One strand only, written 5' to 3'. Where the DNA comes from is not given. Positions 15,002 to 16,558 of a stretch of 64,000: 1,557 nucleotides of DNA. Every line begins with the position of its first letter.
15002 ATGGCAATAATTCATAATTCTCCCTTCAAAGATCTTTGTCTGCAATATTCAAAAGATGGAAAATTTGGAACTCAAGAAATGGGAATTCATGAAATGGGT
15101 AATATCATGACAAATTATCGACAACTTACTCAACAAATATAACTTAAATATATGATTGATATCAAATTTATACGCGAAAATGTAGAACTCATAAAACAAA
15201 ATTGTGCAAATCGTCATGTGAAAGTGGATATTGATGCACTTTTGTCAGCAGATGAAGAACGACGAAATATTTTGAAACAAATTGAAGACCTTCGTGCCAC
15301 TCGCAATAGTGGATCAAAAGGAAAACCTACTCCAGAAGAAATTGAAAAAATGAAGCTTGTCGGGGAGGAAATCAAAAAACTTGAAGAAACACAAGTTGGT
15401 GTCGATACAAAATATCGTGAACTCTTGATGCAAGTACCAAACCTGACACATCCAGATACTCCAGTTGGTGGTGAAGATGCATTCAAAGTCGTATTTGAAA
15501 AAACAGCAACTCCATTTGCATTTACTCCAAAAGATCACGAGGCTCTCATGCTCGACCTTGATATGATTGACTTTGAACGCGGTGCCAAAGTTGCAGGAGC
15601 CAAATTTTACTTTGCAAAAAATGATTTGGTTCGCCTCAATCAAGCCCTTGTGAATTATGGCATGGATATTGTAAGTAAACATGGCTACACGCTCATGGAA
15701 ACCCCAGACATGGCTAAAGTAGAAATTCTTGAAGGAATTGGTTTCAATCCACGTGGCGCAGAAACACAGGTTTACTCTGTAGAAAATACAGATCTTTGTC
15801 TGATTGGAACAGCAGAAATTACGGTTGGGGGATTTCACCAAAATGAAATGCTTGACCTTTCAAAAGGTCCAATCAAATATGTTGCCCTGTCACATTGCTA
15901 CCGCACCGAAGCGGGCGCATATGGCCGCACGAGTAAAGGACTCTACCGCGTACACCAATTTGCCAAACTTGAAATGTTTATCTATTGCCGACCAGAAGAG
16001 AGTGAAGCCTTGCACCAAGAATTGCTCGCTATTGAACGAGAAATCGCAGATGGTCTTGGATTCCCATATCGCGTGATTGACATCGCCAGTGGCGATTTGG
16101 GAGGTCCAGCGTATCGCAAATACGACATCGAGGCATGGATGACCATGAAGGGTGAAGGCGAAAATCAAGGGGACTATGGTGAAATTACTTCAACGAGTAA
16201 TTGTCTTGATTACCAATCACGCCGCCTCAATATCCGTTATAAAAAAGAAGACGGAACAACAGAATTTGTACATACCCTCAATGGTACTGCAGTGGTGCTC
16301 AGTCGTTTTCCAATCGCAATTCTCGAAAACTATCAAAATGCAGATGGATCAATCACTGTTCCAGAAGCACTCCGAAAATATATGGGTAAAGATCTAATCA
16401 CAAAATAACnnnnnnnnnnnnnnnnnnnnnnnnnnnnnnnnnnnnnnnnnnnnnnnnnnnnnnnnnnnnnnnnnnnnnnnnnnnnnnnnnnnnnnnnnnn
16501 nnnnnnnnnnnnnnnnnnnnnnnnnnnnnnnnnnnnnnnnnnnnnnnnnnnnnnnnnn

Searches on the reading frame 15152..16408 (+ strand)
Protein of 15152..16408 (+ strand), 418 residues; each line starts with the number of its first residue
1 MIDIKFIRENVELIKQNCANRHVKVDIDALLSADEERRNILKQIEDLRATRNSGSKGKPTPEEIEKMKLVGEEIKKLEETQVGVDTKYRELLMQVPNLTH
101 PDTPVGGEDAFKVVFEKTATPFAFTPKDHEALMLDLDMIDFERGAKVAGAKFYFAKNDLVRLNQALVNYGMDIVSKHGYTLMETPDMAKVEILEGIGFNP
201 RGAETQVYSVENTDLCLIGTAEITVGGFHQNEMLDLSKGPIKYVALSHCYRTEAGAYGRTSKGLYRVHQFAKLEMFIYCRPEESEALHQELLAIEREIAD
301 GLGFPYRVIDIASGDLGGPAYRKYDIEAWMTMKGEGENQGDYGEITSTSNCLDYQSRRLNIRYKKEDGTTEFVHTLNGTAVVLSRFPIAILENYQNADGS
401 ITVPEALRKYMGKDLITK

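Call 68: search_protein_families(library=pfam, proteins=[window:15152-16408:+], max_evalue=0.0001)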
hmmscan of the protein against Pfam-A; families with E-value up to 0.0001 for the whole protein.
window:15152-16408:+ (418 aa): 2 families
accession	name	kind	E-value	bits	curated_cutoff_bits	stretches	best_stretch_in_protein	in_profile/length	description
PF00587.30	tRNA-synt_2b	-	2.9e-27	96.3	29.3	1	212-394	8-179/179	tRNA synthetase class II core domain (G, H, P, S and T)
PF02403.27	Seryl_tRNA_N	-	2.4e-19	70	28.2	1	1-98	1-107/108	Seryl-tRNA synthetase N-terminal domain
